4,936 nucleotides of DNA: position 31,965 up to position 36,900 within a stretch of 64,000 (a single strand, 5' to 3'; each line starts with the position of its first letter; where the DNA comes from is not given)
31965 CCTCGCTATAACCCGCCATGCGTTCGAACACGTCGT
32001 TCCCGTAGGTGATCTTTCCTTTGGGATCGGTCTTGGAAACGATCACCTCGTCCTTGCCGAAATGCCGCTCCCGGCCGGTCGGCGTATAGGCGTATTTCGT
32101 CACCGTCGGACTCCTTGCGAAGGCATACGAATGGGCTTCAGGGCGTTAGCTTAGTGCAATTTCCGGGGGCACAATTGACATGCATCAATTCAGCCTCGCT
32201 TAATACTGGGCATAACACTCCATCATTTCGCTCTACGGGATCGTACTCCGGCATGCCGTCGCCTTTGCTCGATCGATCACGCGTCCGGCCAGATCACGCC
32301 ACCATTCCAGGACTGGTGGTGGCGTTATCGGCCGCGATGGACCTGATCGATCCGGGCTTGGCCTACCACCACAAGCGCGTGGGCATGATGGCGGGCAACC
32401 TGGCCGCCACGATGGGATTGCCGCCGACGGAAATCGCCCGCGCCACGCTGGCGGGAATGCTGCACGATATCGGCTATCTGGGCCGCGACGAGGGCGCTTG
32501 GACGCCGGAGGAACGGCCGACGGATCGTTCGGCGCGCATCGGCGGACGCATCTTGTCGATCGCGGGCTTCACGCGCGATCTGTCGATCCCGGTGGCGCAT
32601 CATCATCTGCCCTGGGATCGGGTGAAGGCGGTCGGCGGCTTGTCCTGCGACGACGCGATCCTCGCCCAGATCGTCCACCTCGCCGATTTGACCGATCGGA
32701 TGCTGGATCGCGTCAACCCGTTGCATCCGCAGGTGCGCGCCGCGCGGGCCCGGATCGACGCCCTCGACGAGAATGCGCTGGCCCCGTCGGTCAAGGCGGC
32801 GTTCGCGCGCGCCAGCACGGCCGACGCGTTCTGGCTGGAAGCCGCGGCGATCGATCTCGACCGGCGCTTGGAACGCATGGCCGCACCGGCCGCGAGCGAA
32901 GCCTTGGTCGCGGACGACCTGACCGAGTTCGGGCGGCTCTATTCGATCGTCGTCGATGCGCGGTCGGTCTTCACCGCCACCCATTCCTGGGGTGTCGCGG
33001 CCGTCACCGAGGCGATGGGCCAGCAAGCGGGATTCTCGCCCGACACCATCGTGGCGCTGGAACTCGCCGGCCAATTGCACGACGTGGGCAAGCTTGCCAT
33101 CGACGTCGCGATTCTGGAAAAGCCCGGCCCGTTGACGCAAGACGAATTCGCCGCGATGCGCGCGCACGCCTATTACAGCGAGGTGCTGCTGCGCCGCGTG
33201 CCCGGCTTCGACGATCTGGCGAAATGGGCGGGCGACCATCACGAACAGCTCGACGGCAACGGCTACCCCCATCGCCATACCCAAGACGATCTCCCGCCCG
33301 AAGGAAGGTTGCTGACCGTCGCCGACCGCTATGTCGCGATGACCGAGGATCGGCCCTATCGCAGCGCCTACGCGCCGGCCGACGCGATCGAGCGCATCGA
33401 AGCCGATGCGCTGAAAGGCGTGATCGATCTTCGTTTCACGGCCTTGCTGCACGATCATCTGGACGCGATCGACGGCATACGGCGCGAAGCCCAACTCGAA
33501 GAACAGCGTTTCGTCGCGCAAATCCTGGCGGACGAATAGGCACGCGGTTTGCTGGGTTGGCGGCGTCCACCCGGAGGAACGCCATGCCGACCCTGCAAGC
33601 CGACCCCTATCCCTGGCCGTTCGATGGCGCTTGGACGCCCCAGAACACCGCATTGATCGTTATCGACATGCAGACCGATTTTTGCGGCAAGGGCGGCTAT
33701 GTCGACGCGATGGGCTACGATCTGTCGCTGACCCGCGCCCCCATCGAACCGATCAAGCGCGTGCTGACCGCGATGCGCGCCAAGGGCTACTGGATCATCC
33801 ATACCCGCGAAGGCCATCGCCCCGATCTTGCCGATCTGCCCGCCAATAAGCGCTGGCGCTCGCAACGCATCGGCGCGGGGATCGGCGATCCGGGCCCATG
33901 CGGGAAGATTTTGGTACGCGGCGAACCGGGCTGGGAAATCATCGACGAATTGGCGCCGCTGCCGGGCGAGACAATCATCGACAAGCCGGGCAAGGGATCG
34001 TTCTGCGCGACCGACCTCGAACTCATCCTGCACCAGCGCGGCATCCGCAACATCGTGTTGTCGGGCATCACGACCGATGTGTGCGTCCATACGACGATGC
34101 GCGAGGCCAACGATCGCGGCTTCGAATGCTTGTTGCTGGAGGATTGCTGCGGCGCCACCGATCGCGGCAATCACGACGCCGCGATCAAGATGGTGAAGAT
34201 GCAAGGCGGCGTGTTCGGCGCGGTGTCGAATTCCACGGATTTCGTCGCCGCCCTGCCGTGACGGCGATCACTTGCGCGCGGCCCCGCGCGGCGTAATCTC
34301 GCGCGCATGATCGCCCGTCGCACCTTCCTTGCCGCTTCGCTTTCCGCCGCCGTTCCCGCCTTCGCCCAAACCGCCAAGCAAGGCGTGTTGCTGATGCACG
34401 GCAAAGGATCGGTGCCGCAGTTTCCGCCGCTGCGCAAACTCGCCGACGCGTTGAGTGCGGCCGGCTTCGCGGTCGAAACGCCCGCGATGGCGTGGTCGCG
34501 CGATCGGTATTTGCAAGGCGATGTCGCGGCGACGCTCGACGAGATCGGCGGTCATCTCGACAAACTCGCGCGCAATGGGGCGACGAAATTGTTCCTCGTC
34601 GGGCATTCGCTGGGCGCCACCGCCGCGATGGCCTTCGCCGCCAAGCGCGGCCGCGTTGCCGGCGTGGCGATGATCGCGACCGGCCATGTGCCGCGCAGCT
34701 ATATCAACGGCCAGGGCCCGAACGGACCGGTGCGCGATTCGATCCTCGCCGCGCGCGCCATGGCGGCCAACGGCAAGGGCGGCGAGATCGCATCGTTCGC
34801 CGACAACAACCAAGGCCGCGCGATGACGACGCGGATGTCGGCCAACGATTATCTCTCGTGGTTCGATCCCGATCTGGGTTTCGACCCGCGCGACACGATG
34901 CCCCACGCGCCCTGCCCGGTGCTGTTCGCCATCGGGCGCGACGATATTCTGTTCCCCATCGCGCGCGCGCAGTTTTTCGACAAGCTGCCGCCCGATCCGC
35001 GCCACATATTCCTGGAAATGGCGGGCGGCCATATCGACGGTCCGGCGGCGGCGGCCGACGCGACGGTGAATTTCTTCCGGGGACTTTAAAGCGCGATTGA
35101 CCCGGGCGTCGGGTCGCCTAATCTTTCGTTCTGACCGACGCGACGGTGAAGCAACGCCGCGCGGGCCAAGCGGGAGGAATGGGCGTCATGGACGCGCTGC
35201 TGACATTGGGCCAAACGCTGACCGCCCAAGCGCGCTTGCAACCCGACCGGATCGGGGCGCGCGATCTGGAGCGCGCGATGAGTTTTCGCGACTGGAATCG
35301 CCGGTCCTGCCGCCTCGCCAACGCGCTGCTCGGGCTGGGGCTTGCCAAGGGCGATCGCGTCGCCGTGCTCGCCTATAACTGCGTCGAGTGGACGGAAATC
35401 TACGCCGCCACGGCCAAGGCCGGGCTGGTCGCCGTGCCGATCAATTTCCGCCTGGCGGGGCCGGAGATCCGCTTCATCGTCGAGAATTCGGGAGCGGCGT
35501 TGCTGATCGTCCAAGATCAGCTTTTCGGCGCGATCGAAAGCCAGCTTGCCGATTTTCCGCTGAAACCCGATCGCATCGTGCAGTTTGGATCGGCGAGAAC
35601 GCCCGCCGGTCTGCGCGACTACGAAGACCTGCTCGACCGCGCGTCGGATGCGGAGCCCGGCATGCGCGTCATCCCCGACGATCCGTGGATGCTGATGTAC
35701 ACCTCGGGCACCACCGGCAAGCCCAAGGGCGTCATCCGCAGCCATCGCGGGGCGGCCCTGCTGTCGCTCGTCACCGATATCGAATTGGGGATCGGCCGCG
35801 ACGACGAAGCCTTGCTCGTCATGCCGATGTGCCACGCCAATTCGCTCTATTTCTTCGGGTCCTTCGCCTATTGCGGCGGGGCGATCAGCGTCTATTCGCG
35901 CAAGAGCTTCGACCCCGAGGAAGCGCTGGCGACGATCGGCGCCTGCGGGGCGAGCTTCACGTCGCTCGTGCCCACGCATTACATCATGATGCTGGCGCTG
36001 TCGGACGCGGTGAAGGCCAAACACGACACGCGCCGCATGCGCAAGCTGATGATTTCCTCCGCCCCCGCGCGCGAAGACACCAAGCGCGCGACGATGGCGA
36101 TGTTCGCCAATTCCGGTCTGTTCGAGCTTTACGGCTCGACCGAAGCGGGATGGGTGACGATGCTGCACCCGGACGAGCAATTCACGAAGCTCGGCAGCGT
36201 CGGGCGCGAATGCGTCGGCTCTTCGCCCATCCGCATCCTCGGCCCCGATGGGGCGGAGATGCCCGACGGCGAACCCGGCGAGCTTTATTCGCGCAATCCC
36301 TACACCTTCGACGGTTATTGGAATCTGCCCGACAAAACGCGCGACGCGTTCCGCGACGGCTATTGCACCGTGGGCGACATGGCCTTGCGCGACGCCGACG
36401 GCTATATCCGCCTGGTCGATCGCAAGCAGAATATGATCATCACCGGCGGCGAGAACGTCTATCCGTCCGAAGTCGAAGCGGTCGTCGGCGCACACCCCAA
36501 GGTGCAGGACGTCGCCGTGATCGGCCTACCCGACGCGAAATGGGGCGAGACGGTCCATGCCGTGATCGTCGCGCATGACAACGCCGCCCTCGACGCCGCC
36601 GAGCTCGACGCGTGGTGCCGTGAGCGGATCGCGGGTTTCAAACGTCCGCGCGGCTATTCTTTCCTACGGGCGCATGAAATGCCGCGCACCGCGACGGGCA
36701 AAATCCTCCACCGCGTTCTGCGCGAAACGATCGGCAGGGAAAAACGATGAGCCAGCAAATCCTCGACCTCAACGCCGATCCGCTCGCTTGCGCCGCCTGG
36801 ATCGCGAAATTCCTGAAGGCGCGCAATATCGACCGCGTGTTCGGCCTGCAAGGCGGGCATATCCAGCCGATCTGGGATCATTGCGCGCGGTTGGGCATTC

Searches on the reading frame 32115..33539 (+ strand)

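Call 84: search_protein_families(library=pfam, proteins=[window:32115-33539:+], max_evalue=0.00001)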
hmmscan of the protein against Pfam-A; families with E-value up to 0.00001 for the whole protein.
window:32115-33539:+ (474 aa): 3 families
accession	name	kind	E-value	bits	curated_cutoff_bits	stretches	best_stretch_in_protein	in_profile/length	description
PF13487.12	HD_5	-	3.7e-32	111.9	27.2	1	287-434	14-164/170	HD domain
PF01966.28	HD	-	4.3e-25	88.7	22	2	287-409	1-116/116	HD domain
PF08668.18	HDOD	-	9.6e-07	28.9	22.9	0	83-122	96-133/196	HDOD domain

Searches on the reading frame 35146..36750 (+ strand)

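Call 84: search_protein_families(library=pfam, proteins=[window:35146-36750:+], max_evalue=0.00001)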
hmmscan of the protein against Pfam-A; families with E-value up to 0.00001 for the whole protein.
window:35146-36750:+ (534 aa): 2 families
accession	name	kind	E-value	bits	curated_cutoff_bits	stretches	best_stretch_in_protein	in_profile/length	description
PF00501.34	AMP-binding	-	3.1e-75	253.8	29.9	1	26-392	2-384/384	AMP-binding enzyme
PF13193.12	AMP-binding_C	-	2.8e-18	67.1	24.5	1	442-519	1-76/76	AMP-binding enzyme C-terminal domain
